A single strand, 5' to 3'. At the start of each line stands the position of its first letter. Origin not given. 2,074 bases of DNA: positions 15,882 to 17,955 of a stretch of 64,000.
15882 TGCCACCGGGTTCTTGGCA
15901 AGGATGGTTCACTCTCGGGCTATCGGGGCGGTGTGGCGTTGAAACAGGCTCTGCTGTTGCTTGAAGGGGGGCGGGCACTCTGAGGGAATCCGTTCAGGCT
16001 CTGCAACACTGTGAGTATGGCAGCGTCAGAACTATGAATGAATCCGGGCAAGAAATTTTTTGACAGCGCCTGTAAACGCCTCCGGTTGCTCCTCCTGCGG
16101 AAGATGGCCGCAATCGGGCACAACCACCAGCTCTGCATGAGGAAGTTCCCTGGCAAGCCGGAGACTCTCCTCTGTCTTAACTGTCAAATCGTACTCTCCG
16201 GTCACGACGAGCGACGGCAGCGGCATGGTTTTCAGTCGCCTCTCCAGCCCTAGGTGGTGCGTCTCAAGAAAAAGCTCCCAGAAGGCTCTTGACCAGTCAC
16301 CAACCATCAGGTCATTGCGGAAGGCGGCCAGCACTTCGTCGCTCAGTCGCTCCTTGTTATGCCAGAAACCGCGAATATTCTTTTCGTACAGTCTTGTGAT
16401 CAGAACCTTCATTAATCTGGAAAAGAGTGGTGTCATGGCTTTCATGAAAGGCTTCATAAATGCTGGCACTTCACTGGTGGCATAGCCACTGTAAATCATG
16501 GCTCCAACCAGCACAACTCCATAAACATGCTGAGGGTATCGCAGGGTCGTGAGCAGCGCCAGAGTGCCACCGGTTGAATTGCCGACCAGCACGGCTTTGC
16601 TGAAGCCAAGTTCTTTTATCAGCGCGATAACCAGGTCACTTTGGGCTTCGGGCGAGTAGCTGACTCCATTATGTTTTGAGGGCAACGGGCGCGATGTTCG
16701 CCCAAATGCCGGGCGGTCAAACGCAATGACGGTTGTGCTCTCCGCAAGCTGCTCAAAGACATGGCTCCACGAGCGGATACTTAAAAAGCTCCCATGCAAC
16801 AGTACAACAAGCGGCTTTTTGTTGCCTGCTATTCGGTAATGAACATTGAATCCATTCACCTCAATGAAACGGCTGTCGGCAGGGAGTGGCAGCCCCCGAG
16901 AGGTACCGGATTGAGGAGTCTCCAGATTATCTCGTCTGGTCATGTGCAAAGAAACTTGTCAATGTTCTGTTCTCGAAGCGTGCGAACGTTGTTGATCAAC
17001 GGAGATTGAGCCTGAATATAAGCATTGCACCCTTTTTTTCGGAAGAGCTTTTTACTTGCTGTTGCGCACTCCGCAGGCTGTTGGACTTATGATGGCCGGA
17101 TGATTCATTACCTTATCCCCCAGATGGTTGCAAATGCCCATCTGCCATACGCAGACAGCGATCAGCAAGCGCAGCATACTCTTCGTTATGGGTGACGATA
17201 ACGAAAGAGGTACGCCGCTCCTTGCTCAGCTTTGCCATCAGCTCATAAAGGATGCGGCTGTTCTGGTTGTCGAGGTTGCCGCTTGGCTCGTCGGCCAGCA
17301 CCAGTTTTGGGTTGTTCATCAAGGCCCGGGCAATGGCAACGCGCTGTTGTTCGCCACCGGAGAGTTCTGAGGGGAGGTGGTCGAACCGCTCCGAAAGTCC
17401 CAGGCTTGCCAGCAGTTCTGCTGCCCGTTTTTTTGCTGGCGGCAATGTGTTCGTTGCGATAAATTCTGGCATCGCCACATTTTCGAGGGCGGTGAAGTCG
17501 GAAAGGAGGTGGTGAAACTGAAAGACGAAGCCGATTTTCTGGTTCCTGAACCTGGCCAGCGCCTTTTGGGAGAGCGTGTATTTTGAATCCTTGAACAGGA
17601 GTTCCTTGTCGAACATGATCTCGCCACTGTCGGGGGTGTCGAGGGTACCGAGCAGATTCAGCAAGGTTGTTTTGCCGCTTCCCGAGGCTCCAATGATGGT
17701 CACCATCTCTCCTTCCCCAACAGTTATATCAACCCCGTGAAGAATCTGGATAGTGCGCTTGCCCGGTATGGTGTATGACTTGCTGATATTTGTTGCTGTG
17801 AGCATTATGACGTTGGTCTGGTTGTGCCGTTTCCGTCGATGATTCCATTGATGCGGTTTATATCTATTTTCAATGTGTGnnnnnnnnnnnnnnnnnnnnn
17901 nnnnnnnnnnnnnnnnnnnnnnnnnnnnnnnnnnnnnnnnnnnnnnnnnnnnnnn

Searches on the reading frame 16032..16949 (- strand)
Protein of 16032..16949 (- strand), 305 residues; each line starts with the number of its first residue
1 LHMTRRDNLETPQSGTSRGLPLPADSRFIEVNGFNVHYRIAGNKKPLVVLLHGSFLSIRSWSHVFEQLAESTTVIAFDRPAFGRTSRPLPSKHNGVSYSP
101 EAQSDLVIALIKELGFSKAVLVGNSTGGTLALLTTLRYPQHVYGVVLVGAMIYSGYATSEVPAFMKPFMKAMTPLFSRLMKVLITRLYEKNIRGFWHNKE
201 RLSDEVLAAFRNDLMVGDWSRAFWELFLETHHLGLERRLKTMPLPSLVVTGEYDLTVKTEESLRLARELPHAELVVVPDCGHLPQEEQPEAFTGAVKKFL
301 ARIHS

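Call 4: search_protein_families(library=pfam, proteins=[window:16032-16949:-], max_evalue=0.01)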
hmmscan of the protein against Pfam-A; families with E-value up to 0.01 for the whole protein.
window:16032-16949:- (305 aa): 9 families
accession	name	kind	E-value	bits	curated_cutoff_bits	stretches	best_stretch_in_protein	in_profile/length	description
PF00561.26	Abhydrolase_1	-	1.2e-27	97.7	25.8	1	46-289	1-245/245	alpha/beta hydrolase fold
PF12697.13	Abhydrolase_6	-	1.9e-27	97.8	26.3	1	48-292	1-214/217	Alpha/beta hydrolase family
PF12146.15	Hydrolase_4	-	2.5e-18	66.7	27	1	43-287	2-237/239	Serine aminopeptidase, S33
PF03096.20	Ndr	-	3.4e-10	39.6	23.3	1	67-300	51-276/283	Ndr family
PF00756.26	Esterase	-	0.00018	21.8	22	1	40-148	19-146/251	Putative esterase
PF08386.16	Abhydrolase_4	-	0.00092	19.7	21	1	243-301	34-92/103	TAP-like protein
PF06821.19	Ser_hydrolase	-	0.0019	18.6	22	0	240-288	112-159/172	Serine hydrolase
PF07859.19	Abhydrolase_3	-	0.0019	18.4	25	0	114-156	68-110/210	alpha/beta hydrolase fold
PF02230.22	Abhydrolase_2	-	0.0065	16.8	23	0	94-153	81-141/217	Phospholipase/Carboxylesterase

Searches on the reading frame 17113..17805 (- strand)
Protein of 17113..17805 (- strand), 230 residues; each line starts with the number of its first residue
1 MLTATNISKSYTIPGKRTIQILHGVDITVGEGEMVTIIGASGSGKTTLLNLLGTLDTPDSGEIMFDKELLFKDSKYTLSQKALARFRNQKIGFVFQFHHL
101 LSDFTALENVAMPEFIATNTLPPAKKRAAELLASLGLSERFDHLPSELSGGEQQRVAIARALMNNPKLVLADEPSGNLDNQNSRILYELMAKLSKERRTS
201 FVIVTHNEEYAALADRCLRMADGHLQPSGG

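Call 4: search_protein_families(library=pfam, proteins=[window:17113-17805:-], max_evalue=0.01)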
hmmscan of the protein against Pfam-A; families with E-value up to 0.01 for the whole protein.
window:17113-17805:- (230 aa): 8 families
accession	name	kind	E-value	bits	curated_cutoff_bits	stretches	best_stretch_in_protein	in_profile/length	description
PF00005.33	ABC_tran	-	1.1e-33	117.2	25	1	22-175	1-136/137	ABC transporter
PF02463.25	SMC_N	-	3.7e-08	33.5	40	1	126-221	121-212/220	RecF/RecN/SMC N terminal domain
PF13304.12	AAA_21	-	1.7e-07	32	27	1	36-55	3-22/304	AAA domain, putative AbiEii toxin, Type IV TA system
PF13555.12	AAA_29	-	0.00033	20.8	27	1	23-58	13-48/61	P-loop containing region of AAA domain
PF13191.12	AAA_16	-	0.00045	21.2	32.6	1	30-68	22-52/167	AAA ATPase domain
PF13401.12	AAA_22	-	0.00069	20.4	27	1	33-59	6-32/130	AAA domain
PF13175.12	AAA_15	-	0.0015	18.7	32.1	0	34-67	25-62/374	AAA ATPase domain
PF13521.12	AAA_28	-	0.0072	17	27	0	35-56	2-24/164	AAA domain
